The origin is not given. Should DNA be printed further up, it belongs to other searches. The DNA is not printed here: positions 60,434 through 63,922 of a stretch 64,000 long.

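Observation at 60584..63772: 1062-aa TolB-like beta-propeller protein carrying two c-type heme motifs and a MYXO-CTERM tail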

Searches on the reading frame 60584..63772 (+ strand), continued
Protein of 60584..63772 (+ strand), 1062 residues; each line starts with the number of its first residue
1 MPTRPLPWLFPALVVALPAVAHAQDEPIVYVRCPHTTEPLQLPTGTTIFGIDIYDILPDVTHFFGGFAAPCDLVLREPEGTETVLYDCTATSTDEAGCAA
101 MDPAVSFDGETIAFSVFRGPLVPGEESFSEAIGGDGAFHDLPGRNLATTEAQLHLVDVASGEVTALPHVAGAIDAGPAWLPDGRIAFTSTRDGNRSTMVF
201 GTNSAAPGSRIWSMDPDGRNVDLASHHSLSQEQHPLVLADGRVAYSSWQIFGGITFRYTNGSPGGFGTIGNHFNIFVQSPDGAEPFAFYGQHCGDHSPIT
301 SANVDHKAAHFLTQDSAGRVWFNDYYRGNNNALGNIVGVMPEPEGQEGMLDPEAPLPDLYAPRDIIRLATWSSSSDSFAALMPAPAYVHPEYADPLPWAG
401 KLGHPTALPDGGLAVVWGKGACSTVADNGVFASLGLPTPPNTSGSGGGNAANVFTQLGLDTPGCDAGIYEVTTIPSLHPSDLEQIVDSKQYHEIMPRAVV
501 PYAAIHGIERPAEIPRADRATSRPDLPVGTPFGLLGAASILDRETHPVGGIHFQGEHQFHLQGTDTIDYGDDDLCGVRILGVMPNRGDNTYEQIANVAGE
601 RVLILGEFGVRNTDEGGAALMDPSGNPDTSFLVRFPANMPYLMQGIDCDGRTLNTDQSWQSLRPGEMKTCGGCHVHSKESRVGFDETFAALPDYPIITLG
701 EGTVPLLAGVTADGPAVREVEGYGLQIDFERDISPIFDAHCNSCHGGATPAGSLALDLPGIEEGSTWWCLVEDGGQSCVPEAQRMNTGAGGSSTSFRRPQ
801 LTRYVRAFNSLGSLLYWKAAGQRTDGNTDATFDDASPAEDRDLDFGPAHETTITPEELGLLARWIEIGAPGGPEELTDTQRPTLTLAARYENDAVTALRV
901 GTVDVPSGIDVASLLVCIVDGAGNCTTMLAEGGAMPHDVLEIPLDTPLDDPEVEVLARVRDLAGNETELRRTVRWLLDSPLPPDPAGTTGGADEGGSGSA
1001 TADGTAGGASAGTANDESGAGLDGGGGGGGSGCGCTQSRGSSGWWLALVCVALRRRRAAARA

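Call 39: search_solved_structures(query=A1, max_evalue=0.01, show_alignments=1)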
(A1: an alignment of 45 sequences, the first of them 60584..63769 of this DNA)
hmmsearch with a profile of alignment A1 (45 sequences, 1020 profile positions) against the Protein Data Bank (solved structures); distinct sequences matched with E-value up to 0.01: 2.
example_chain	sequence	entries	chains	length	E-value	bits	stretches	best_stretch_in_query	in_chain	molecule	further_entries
5c2v_A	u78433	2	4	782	7.4e-13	50.4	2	639-707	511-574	HYDRAZINE SYNTHASE ALPHA SUBUNIT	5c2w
4rlr_A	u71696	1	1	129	0.00064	20.8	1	745-776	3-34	Cytochrome c, 1 heme-binding site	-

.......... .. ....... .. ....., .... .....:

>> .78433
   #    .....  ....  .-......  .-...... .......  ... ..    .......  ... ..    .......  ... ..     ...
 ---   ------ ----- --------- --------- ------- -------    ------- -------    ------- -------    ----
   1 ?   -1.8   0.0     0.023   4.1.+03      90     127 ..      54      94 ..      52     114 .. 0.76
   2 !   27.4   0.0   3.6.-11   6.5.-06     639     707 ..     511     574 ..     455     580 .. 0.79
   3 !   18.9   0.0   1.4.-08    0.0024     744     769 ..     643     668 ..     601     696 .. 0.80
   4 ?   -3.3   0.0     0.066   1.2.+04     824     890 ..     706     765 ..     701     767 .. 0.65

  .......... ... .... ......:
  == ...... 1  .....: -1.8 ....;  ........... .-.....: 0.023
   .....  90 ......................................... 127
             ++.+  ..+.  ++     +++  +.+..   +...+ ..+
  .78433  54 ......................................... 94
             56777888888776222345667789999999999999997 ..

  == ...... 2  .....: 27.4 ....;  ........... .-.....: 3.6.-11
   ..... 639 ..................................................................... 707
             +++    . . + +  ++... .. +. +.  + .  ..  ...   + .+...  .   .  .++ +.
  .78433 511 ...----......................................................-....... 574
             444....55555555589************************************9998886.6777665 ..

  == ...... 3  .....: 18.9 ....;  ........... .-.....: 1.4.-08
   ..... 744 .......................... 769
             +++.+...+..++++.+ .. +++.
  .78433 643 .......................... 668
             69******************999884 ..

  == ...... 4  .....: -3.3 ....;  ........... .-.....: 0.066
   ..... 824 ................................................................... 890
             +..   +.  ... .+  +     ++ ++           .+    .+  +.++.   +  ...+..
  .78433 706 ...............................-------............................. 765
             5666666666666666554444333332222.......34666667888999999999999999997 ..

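Call 44: find_related_loci(query=A1, collection=genome_contigs, flank=10000)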
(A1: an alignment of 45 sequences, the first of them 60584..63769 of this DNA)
Query A1 (1062 aa) in genome_contigs; peptide patterns used: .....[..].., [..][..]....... (x = any residue, [..] = any of these).
115 stretches matched a pattern; 85 encode a relative of the query (tblastn E <= 1e-3); the best 80 are kept; 78 distinct loci.
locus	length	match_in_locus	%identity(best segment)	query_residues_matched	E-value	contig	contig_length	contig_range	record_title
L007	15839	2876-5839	79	1-994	0e+0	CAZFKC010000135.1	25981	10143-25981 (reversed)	MAG TPA_asm: uncultured Nannocystaceae bacterium isolate binchicken_co199_105 genome assembly, contig: NODE_1527_length_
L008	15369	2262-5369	76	7-1054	0e+0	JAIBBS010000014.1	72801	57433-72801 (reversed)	MAG: Nannocystaceae bacterium isolate SSF46 NODE_6258_length_72801_cov_98.313895, whole genome shotgun sequence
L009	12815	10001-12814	82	1-942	0e+0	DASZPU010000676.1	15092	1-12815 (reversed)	MAG TPA_asm: Nannocystaceae bacterium isolate SMAG_U5979 k141_704135, whole genome shotgun sequence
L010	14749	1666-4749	77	4-1033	0e+0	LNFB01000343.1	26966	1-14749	MAG: Deltaproteobacteria bacterium Ga0077550 Ga0077550_1246.1, whole genome shotgun sequence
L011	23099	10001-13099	76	4-1043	0e+0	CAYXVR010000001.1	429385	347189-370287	MAG TPA_asm: uncultured Nannocystaceae bacterium isolate binchicken_co179_119 genome assembly, contig: NODE_63_length_42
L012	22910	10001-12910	79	6-988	0e+0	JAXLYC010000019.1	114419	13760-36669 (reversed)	MAG: Nannocystaceae bacterium isolate STL-MYX3 C2.19.fa-19, whole genome shotgun sequence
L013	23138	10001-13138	60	9-1052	0e+0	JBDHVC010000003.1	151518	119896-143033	MAG: Sandaracinaceae bacterium isolate AS-MESO-3CA.302 NODE_373_length_151518_cov_15.845068, whole genome shotgun sequen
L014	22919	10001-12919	64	21-975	0e+0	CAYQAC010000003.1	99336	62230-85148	MAG TPA_asm: uncultured Polyangiaceae bacterium isolate SRP344714_co1_276 genome assembly, contig: NODE_506_length_99336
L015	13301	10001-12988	62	8-979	0e+0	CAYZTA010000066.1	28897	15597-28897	MAG TPA_asm: uncultured Sandaracinus sp. isolate binchicken_co322_224 genome assembly, contig: NODE_2558_length_28897_co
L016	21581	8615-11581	61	13-976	0e+0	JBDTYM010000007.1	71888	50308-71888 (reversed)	MAG: Dokdonella sp. isolate cluster4_bin.14 NODE_247_length_71888_cov_7.853076, whole genome shotgun sequence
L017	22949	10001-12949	61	21-977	0e+0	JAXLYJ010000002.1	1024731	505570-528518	MAG: Polyangiales bacterium isolate STL-MYX10 C1.257.fa-2, whole genome shotgun sequence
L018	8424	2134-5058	62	27-983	0e+0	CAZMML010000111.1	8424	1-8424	MAG TPA_asm: uncultured Nannocystis sp. isolate binchicken_co118_275 genome assembly, contig: NODE_10509_length_8424_cov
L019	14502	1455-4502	62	12-1013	0e+0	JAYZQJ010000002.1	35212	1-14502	MAG: Myxococcota bacterium isolate XB_MAG420 DB_MAG420_0002, whole genome shotgun sequence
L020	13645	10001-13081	57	25-1059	0e+0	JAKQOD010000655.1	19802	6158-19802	MAG: Deltaproteobacteria bacterium isolate USDV_metabat.77_sub k141_1920950, whole genome shotgun sequence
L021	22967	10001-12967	59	20-993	0e+0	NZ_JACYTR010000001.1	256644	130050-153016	Pseudomarimonas arenosa strain CAU 1598 contig1, whole genome shotgun sequence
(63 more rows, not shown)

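Call 76: search_solved_structures(query=L001:8585-9964:+, max_evalue=1, show_alignments=1)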
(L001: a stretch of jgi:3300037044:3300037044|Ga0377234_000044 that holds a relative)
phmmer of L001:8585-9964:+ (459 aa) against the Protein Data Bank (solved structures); distinct sequences matched with E-value up to 1: 1.
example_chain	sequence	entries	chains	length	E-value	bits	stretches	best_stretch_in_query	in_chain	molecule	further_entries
5xpv_A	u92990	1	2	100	0.42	12.8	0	259-291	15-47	amphioxus IgVJ-C2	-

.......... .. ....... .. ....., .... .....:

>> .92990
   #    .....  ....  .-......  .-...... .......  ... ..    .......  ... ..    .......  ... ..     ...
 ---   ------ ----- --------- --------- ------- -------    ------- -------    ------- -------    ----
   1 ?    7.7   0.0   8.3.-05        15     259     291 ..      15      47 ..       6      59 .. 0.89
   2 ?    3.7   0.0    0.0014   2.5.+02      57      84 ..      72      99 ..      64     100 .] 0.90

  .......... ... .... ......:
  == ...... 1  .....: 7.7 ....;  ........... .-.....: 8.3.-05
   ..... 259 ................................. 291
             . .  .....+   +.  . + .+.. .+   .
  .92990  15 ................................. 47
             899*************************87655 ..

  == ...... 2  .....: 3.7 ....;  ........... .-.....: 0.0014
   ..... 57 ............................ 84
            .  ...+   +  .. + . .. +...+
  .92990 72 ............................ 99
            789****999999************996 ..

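Call 77: search_protein_families(library=pfam, proteins=[L001:8585-9964:+, L004:6658-7941:+, L001:6692-8566:+, L004:5234-6661:+, L001:16150-17187:-, L003:13446-14807:+], max_evalue=0.1)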
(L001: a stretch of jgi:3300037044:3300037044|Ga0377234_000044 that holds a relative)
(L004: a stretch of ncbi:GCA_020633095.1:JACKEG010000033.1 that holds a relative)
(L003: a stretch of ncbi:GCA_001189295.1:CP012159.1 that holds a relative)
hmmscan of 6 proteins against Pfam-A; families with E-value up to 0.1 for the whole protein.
L001:8585-9964:+ (459 aa): 6 families
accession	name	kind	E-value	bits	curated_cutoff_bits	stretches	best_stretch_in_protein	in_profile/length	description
PF13415.12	Kelch_3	-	5.8e-05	23.6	22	0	155-187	8-39/48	Galactose oxidase, central domain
PF24681.1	Kelch_KLHDC2_KLHL20_DRC7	-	0.00011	22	50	1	74-180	109-193/221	KLHDC2/KLHL20/DRC7 Kelch-repeats domain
PF24981.1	Beta-prop_ATRN-LZTR1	-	0.0002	21.2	50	1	74-205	45-163/289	Attractin/LZTR1 beta-propeller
PF13418.12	Kelch_4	-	0.0077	16.6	21.6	0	168-186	31-49/49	Galactose oxidase, central domain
PF13964.12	Kelch_6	-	0.015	15.7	25.3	1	72-110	5-43/50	Kelch motif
PF14435.11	SUKH-4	-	0.06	13.9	25.5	0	219-268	52-101/179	SUKH-4 immunity protein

L004:6658-7941:+ (427 aa): 7 families
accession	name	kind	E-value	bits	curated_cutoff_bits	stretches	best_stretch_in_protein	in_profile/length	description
PF24681.1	Kelch_KLHDC2_KLHL20_DRC7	-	1.8e-09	37.7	50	2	117-219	113-195/221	KLHDC2/KLHL20/DRC7 Kelch-repeats domain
PF24981.1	Beta-prop_ATRN-LZTR1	-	1.8e-07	31.1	50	1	183-230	47-93/289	Attractin/LZTR1 beta-propeller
PF13418.12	Kelch_4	-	2e-07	31.3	21.6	2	197-220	23-46/49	Galactose oxidase, central domain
PF13964.12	Kelch_6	-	4e-07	30.3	25.3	0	114-152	8-47/50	Kelch motif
PF07646.21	Kelch_2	-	1.5e-05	25.1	21.3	1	108-151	2-47/48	Kelch motif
PF13415.12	Kelch_3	-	0.00012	22.5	22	0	191-218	7-32/48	Galactose oxidase, central domain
PF01344.31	Kelch_1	-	0.00055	19.8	20.1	0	125-151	18-45/46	Kelch motif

L001:6692-8566:+ (624 aa): 2 families
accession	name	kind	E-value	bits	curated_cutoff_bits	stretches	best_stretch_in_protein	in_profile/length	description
PF00326.27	Peptidase_S9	-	0.0013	18.7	22.6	1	355-428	54-127/213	Prolyl oligopeptidase family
PF00756.26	Esterase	-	0.0046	17.2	22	1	351-394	101-144/251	Putative esterase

L004:5234-6661:+ (475 aa): 1 family
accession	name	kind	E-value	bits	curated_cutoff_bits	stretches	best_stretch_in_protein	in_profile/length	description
PF05048.19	NosD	-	0.052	13.4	23.6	0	198-228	87-117/212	Periplasmic copper-binding protein (NosD)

L001:16150-17187:- (345 aa): 0 families

L003:13446-14807:+ (453 aa): 1 family
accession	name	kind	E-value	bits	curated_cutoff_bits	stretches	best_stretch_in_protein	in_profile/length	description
PF07396.17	Porin_O_P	-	0.026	14.2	20.9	1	161-394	42-311/370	Phosphate-selective porin O and P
